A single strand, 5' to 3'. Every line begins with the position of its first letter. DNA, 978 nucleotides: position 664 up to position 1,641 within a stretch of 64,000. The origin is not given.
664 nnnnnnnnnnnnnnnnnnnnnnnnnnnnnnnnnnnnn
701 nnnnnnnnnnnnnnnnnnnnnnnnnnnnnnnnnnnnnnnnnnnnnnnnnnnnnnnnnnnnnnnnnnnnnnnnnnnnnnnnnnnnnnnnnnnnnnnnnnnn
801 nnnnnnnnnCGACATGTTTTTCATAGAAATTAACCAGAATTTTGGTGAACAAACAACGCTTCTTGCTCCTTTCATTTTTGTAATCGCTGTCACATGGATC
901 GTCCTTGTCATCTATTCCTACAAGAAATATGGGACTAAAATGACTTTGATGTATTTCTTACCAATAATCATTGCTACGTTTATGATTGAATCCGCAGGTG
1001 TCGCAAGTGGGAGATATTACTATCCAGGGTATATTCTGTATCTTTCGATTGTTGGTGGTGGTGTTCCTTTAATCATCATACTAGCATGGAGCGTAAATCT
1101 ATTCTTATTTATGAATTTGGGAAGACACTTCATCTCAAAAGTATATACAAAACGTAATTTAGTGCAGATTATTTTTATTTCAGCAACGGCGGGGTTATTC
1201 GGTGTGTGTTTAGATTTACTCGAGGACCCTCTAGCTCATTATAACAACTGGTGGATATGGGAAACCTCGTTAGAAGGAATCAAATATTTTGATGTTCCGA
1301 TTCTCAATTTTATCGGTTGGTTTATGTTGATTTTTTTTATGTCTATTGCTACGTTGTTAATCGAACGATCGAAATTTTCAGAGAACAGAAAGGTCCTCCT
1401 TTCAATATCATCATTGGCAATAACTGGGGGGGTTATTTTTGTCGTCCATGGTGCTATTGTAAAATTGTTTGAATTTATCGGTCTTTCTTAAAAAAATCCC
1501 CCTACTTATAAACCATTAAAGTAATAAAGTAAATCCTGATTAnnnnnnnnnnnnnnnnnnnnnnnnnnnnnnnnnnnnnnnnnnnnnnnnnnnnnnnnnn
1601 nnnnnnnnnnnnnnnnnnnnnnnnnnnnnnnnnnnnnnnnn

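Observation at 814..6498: Isoprenoid-tailoring cluster whose layout resembles haloarchaeal C50-carotenoid (lyeJ-cruF-crtD) operons.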

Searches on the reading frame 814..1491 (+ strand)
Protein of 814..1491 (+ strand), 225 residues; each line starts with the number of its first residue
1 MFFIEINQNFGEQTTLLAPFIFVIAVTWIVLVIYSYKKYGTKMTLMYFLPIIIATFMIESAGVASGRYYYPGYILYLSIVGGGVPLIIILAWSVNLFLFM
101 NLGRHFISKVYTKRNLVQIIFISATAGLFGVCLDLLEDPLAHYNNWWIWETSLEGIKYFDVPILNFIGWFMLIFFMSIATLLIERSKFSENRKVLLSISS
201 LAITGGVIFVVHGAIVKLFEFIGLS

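Call 3: search_protein_families(library=pfam, proteins=[window:814-1491:+], max_evalue=0.01)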
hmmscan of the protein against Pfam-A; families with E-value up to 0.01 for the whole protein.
window:814-1491:+ (225 aa): 1 family
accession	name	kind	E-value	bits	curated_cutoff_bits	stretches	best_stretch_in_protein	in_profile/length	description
PF04240.17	Caroten_synth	-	1.2e-18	68.3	25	1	23-203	5-179/209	Carotenoid biosynthesis protein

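Call 4: search_protein_families(library=ncbifam, proteins=[window:814-1491:+], max_evalue=0.01)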
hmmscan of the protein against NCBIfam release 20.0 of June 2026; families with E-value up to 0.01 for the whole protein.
window:814-1491:+ (225 aa): 0 families

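Call 9: find_homologous_proteins(query=window:814-1491:+, max_evalue=0.001)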
Query window:814-1491:+ (225 aa): 175 proteins with E <= 0.001 among 782 candidates; the best 120 are listed.
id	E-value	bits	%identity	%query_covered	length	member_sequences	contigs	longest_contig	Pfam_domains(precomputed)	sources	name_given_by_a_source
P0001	1.9e-139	481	100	100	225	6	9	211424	PF04240.18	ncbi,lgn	-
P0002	2.9e-126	438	89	100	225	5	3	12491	PF04240.18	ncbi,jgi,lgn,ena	-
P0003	1.5e-119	416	83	100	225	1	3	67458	PF04240.18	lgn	-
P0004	7.4e-118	411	82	100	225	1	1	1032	PF04240.18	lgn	-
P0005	2.6e-116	405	83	100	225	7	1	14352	PF04240.18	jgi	jgi:putative membrane protein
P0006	4.5e-116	405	80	100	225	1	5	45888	PF04240.18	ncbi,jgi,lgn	-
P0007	7.5e-116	404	81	100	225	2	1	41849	PF04240.18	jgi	jgi:putative membrane protein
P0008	9.9e-116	404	80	100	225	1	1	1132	PF04240.18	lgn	-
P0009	1.0e-115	404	81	100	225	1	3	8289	PF04240.18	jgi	-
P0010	1.4e-115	403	80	100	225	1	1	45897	PF04240.18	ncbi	-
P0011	1.8e-115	403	82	100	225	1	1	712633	PF04240.18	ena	-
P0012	2.4e-115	402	81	100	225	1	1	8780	PF04240.18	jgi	jgi:uncharacterized membrane protein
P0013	2.5e-115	402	80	100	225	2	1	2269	PF04240.18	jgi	jgi:uncharacterized membrane protein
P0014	2.7e-115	402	82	100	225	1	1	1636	PF04240.18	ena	-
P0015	3.5e-115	402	80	100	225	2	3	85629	PF04240.18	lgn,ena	-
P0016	3.9e-115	402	82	100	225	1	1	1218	PF04240.18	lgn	-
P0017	6.2e-115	401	79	100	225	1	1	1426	PF04240.18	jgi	jgi:uncharacterized membrane protein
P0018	8.6e-115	400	82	100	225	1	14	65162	PF04240.18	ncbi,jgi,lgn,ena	jgi:putative membrane protein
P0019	9.2e-115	400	82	100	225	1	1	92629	PF04240.18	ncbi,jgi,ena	jgi:putative membrane protein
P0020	1.1e-114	400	80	100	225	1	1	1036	PF04240.18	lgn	-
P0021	1.1e-114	400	80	100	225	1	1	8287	PF04240.18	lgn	-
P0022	1.1e-114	400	80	100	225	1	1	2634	PF04240.18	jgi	jgi:uncharacterized membrane protein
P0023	1.2e-114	400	81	100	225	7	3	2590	PF04240.18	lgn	-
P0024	1.3e-114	400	82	100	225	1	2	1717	PF04240.18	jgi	-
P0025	1.4e-114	400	80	100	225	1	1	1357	PF04240.18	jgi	-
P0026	1.4e-114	400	80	100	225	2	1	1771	PF04240.18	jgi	jgi:uncharacterized membrane protein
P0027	1.8e-114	399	81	100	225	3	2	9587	PF04240.18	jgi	jgi:uncharacterized membrane protein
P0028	1.8e-114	399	79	100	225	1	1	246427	PF04240.18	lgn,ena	-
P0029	1.9e-114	399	79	100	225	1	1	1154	PF04240.18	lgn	-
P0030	2.1e-114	399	82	100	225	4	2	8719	PF04240.18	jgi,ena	-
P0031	2.1e-114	399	79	100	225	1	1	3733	PF04240.18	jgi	jgi:uncharacterized membrane protein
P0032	2.7e-114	399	79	100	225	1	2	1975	PF04240.18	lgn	-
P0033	2.8e-114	399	81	100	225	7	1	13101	PF04240.18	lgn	-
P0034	2.8e-114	399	82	98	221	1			PF04240.18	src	-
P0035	2.9e-114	399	79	100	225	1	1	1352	PF04240.18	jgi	jgi:uncharacterized membrane protein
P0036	4.7e-114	398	79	100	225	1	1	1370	PF04240.18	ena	-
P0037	6.2e-114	398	81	100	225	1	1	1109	PF04240.18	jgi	jgi:uncharacterized membrane protein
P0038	7.8e-114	397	79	100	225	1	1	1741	PF04240.18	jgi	jgi:uncharacterized membrane protein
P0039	1.1e-113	397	79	100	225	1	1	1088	PF04240.18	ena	-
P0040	1.7e-113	396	78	100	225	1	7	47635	PF04240.18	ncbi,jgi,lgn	-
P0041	1.8e-113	396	82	100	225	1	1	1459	PF04240.18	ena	-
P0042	2.1e-113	396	80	100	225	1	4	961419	PF04240.18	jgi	jgi:uncharacterized membrane protein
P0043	2.3e-113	396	79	100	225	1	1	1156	PF04240.18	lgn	-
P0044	2.3e-113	396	78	100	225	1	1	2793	PF04240.18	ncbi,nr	ncbi:MAG TPA: carotenoid biosynthesis protein [Candidatus Thermoplasmatota archaeon]|nr:carotenoid b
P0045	3.6e-113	395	80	100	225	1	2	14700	PF04240.18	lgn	-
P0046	3.7e-113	395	78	100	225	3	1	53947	PF04240.18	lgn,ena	-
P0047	3.8e-113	395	79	100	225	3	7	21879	PF04240.18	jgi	jgi:uncharacterized membrane protein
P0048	6.1e-113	394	79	100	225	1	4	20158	PF04240.18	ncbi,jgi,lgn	jgi:uncharacterized membrane protein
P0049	6.5e-113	394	78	100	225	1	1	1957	PF04240.18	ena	-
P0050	7.3e-113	394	79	100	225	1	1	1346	PF04240.18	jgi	jgi:uncharacterized membrane protein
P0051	9.8e-113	394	80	100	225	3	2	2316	PF04240.18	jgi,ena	-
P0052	1.5e-112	393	80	100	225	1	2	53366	PF04240.18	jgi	-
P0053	1.7e-112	393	78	100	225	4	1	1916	PF04240.18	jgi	jgi:putative membrane protein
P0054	2.2e-112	393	81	100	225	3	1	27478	PF04240.18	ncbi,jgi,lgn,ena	ncbi:MAG: carotenoid biosynthesis protein [Candidatus Thermoplasmatota archaeon]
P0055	2.9e-112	392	80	100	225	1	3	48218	PF04240.18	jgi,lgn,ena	jgi:putative membrane protein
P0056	3.1e-112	392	78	100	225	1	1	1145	PF04240.18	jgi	-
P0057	8.5e-112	391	79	100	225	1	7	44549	PF04240.18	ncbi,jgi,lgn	jgi:putative membrane protein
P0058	9.9e-112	390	79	100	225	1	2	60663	PF04240.18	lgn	-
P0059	1.5e-111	390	80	100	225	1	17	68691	PF04240.18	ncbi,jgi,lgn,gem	jgi:uncharacterized membrane protein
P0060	2.8e-111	389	78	100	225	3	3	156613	PF04240.18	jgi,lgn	-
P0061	4.1e-111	388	80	100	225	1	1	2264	PF04240.18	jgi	jgi:uncharacterized membrane protein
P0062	4.2e-111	388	80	100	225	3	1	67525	PF04240.18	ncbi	-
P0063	5.6e-111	388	78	100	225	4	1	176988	PF04240.18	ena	-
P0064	6.1e-111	388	79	99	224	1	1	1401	PF04240.18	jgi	jgi:uncharacterized membrane protein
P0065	9.5e-111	387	77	100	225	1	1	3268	PF04240.18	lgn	-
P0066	1.6e-110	387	77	100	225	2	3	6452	PF04240.18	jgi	jgi:uncharacterized membrane protein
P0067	1.7e-110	386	78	100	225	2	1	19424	PF04240.18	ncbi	-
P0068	2.2e-110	386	78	100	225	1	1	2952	PF04240.18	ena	-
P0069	2.7e-110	386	78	100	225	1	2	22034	PF04240.18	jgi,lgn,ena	-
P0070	9.3e-110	384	79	100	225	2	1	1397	PF04240.18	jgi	jgi:uncharacterized membrane protein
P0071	1.8e-109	383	77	100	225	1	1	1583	PF04240.18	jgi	-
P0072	1.9e-109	383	78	100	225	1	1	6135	PF04240.18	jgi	jgi:uncharacterized membrane protein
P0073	2.1e-109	383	75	100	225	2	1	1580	PF04240.18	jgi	jgi:bisanhydrobacterioruberin hydratase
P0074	2.2e-109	383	78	99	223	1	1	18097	PF04240.18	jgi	jgi:uncharacterized membrane protein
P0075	2.3e-109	383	78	100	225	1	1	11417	PF04240.18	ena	-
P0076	2.6e-109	383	78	99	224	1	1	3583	PF04240.18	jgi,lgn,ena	-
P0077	6.0e-109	381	77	100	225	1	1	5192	PF04240.18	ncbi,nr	ncbi:MAG: carotenoid biosynthesis protein [Euryarchaeota archaeon]|nr:carotenoid biosynthesis protei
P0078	6.2e-109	381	77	100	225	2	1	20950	PF04240.18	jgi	jgi:putative membrane protein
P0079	6.4e-109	381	76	100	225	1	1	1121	PF04240.18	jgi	jgi:putative membrane protein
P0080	6.5e-109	381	76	100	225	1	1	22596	PF04240.18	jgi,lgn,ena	-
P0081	1.1e-108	380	77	100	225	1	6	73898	PF04240.18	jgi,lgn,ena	jgi:putative membrane protein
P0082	1.2e-108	380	77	100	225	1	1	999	PF04240.18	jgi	jgi:putative membrane protein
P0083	2.1e-108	380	75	100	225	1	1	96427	PF04240.18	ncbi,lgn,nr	ncbi:MAG: carotenoid biosynthesis protein [Candidatus Thermoplasmatota archaeon]|nr:carotenoid biosy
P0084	2.5e-108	379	76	100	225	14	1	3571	PF04240.18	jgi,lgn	-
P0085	2.6e-108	379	76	100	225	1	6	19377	PF04240.18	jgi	jgi:putative membrane protein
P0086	3.1e-108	379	78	99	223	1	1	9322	PF04240.18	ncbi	-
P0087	3.9e-108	379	77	100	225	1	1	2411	PF04240.18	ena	-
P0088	3.5e-107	376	77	99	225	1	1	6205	PF04240.18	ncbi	-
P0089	1.3e-106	374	75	100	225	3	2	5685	PF04240.18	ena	-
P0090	8.9e-106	371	75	100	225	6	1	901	PF04240.18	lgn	-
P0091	3.5e-104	366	73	99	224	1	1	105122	PF04240.18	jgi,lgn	-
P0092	4.2e-104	366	73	100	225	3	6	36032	PF04240.18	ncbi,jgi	jgi:uncharacterized membrane protein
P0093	8.9e-102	358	71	100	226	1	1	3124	PF04240.18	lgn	-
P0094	2.1e-101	357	69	100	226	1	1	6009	PF04240.18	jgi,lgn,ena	-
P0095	6.2e-101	355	72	100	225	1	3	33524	PF04240.18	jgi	jgi:hypothetical protein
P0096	1.0e-98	348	69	100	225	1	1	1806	PF04240.18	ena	-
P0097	1.1e-98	348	67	100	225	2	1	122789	PF04240.18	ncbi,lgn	-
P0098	1.6e-98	347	68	100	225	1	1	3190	PF04240.18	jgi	-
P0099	3.3e-98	346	68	100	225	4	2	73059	PF04240.18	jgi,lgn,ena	-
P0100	4.6e-98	346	68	100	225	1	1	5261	PF04240.18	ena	-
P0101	4.0e-97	343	67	100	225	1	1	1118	PF04240.18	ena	-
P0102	5.1e-97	342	66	100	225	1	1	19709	PF04240.18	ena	-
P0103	5.5e-97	342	68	100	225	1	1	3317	PF04240.18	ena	-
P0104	1.8e-96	341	67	100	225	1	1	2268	PF04240.18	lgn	-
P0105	2.1e-96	340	66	100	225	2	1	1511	PF04240.18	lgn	-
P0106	2.1e-96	340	68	100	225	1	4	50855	PF04240.18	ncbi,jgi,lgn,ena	-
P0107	4.8e-96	339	67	100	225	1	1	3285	PF04240.18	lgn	-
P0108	5.3e-96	339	66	99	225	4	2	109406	PF04240.18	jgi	jgi:uncharacterized membrane protein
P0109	8.3e-96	338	67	100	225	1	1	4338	PF04240.18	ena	-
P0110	1.0e-95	338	90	75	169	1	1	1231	PF04240.18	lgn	-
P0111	1.3e-95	338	68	100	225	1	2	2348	PF04240.18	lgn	-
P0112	1.3e-95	338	66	100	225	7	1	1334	PF04240.18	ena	-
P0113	2.0e-95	337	66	100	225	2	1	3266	PF04240.18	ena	-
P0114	2.1e-95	337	68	100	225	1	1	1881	PF04240.18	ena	-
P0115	2.2e-95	337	66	100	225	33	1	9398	PF04240.18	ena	-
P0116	3.0e-95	337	65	100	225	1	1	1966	PF04240.18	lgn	-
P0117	3.7e-95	336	65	100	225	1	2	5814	PF04240.18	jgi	-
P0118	4.4e-95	336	66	100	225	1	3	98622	PF04240.18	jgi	jgi:uncharacterized membrane protein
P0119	4.5e-95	336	66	100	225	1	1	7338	PF04240.18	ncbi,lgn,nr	ncbi:MAG: carotenoid biosynthesis protein [Candidatus Thermoplasmatota archaeon]|nr:carotenoid biosy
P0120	6.6e-95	335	67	100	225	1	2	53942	PF04240.18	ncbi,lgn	-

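Call 13: find_encoding_contigs(protein=P0001, flank=10000, max_places=4)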
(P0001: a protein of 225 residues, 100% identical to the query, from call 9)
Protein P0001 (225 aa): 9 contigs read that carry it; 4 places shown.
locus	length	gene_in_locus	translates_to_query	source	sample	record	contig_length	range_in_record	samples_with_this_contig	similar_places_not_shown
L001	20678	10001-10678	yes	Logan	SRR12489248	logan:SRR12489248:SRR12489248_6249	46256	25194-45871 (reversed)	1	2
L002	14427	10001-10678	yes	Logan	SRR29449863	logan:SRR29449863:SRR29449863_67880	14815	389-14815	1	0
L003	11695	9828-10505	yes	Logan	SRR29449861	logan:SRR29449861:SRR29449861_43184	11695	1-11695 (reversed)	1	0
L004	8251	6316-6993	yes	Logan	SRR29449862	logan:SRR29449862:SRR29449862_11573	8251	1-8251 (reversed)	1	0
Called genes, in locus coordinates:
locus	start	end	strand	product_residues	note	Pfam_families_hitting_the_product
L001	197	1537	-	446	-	PF00291:PALP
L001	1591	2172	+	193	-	-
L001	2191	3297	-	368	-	PF01791:DeoC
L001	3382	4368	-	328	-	PF01073:3Beta_HSD, PF01370:Epimerase, PF02719:Polysacc_synt_2 (weak), PF04321:RmlD_sub_bind, PF16363:GDP_Man_Dehyd, PF07993:NAD_binding_4 (weak)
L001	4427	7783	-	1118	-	PF03176:MMPL, PF00873:ACR_tran, PF02460:Patched (weak), PF12349:Sterol-sensing, PF03176:MMPL, PF02460:Patched, PF12349:Sterol-sensing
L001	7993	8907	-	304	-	PF02219:MTHFR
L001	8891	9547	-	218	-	PF12225:DUF5981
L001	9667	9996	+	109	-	-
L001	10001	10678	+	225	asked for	PF04240:Caroten_synth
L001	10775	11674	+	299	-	PF01040:UbiA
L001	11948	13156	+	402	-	PF01266:DAO (faint), PF01494:FAD_binding_3, PF01946:Thi4 (weak), PF03486:HI0933_like (faint), PF04820:Trp_halogenase (faint), PF05834:Lycopene_cycl (faint), PF07992:Pyr_redox_2 (faint), PF13450:NAD_binding_8 (weak), +1 more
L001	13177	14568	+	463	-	PF01266:DAO (faint), PF07992:Pyr_redox_2 (faint), PF13450:NAD_binding_8, PF01593:Amino_oxidase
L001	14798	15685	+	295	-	PF01040:UbiA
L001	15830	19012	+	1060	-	-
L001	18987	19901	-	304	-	PF01040:UbiA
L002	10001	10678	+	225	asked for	PF04240:Caroten_synth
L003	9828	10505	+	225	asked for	PF04240:Caroten_synth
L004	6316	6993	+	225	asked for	PF04240:Caroten_synth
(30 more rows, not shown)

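Call 28: find_encoding_contigs(protein=P0097, flank=10000, max_places=1)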
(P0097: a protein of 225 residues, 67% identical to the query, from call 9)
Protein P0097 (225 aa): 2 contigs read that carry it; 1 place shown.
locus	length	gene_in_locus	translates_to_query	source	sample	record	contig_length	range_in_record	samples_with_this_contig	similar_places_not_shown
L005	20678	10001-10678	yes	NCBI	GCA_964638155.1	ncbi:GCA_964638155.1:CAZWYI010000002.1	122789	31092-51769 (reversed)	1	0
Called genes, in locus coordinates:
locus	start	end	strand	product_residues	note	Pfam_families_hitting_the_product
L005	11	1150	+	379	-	PF01544:CorA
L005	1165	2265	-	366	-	PF00924:MS_channel_2nd, PF21082:MS_channel_3rd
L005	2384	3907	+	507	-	PF00221:Lyase_aromatic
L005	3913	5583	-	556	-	PF17391:Urocanase_N, PF01175:Urocanase, PF17392:Urocanase_C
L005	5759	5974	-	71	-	PF01423:LSM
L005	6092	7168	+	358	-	-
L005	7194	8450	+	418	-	PF01966:HD, PF19276:HD_assoc_2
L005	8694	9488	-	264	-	PF01925:TauE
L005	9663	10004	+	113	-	-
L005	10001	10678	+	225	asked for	PF04240:Caroten_synth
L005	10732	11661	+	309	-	PF01040:UbiA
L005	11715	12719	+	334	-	PF01040:UbiA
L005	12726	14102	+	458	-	PF00996:GDI (faint), PF01593:Amino_oxidase, PF13450:NAD_binding_8 (weak)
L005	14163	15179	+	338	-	PF01040:UbiA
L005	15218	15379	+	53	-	-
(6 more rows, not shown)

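Call 29: find_encoding_contigs(protein=P0042, flank=10000, max_places=1)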
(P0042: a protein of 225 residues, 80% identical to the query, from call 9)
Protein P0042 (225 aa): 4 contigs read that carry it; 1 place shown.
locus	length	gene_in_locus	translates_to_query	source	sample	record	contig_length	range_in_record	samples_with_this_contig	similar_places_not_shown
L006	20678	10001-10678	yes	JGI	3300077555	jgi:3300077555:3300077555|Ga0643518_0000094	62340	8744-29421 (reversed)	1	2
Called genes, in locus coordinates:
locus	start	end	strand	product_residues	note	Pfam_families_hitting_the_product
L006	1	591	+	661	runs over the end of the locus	PF22745:Nlig-Ia, PF01653:DNA_ligase_aden, PF03120:OB_DNA_ligase, PF03119:DNA_ligase_ZBD, PF03118:RNA_pol_A_CTD (faint), PF12826:HHH_2, PF14520:HHH_5, PF00533:BRCT, +1 more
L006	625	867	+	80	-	-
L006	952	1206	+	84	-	PF01037:AsnC_trans_reg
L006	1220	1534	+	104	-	-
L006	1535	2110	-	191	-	PF01174:SNO, PF07685:GATase_3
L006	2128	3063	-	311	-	PF01680:SOR_SNZ, PF05690:ThiG (weak)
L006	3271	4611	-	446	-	PF00291:PALP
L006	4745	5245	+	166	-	-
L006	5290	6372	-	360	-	PF01791:DeoC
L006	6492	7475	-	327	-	PF01073:3Beta_HSD, PF01370:Epimerase, PF02719:Polysacc_synt_2 (weak), PF04321:RmlD_sub_bind, PF16363:GDP_Man_Dehyd, PF07993:NAD_binding_4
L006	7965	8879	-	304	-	PF02219:MTHFR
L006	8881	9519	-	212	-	PF12225:DUF5981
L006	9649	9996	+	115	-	-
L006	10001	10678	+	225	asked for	PF04240:Caroten_synth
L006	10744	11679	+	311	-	PF01040:UbiA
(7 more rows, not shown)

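Call 30: search_protein_representatives(protein=window:814-1491:+)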
Query: 225 residues. Proteins with E-value up to 0.001 (for the whole library): 332; up to 1e-10: 17; up to 1e-30: 4. The best 150 are listed.
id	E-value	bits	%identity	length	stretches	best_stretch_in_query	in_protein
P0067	5.3e-111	386.4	78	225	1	2-224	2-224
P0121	4.4e-42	161.0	51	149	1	78-223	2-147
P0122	6.0e-39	150.8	43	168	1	53-214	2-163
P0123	2.7e-34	135.5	37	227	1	8-205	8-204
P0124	1.3e-28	116.9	43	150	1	1-149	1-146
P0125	6.8e-27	111.3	48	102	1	121-220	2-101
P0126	3.5e-26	109.0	65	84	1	1-80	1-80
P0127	1.2e-25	107.3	33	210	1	18-211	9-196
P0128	1.4e-21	94.0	93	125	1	1-54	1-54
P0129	1.0e-19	87.9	56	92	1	126-200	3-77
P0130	1.2e-13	68.0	40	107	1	21-106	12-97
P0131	1.7e-12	64.3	34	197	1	29-211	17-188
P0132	2.6e-12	63.6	34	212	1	20-196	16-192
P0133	5.8e-12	62.5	36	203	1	21-206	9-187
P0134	1.2e-11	61.5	36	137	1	90-209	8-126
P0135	6.2e-11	59.1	29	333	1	42-184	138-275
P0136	9.3e-11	58.6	36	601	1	28-174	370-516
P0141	7.9e-10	55.5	29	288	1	19-175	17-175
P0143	1.3e-09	54.8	32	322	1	40-212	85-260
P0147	4.4e-09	53.1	29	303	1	27-188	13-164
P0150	7.3e-09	52.4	33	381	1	30-178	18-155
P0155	1.2e-08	51.7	29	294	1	32-191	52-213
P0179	1.6e-07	47.9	28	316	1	44-205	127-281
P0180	1.8e-07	47.8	33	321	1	38-201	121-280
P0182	2.5e-07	47.3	28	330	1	26-206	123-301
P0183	2.6e-07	47.3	30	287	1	26-192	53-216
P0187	3.5e-07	46.8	28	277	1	29-191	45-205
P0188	3.6e-07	46.8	29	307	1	17-201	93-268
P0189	4.0e-07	46.7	30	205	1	17-199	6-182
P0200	9.4e-07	45.5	30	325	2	24-210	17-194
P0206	1.1e-06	45.2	24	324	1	21-216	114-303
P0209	1.5e-06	44.8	27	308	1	25-175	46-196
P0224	3.4e-06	43.6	28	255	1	21-210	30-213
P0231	4.5e-06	43.2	26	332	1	15-210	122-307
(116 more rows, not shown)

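Call 31: list_cluster_members(proteins=[P0123, P0127, P0131, P0132, P0133, P0135, P0136, P0141, P0143, P0147])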
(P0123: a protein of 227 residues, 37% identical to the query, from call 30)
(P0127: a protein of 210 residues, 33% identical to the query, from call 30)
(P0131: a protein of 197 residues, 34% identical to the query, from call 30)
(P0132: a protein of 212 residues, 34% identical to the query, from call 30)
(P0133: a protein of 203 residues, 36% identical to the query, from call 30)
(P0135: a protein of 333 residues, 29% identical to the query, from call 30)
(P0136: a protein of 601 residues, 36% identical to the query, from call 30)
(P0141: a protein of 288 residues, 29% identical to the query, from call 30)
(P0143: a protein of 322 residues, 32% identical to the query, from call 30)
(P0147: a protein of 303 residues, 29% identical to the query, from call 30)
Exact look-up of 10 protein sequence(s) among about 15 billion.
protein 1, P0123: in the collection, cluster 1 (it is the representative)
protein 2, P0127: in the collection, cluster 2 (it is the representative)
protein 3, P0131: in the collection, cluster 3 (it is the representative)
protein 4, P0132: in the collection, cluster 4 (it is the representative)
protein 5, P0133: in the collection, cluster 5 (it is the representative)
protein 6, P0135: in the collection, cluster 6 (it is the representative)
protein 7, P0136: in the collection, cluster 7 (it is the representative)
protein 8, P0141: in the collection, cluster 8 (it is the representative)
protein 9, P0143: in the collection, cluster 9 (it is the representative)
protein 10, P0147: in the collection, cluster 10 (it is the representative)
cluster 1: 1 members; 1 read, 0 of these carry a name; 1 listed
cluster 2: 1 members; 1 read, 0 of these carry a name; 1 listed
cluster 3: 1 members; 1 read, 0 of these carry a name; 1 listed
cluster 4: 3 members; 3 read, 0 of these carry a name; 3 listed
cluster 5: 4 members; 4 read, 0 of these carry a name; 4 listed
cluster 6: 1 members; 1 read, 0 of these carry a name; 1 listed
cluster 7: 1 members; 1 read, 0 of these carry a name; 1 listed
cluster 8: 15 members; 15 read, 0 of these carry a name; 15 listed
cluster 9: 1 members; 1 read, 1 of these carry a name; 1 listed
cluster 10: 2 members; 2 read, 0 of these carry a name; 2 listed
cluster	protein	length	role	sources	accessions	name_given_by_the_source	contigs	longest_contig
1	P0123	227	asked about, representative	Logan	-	-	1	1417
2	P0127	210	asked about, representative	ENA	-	-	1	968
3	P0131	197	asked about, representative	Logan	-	-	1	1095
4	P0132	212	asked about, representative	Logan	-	-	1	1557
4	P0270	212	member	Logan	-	-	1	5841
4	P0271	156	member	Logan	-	-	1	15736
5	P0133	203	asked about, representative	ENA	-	-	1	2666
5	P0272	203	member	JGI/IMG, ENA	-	-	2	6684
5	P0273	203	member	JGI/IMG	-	-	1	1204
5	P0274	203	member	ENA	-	-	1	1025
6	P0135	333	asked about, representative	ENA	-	-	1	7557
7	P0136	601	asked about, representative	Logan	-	-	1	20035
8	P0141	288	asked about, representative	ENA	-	-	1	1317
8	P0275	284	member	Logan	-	-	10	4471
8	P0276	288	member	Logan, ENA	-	-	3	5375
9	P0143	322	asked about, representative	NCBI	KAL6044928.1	Carotenoid biosynthesis protein [Balamuthia mandrillaris]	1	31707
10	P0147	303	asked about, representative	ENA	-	-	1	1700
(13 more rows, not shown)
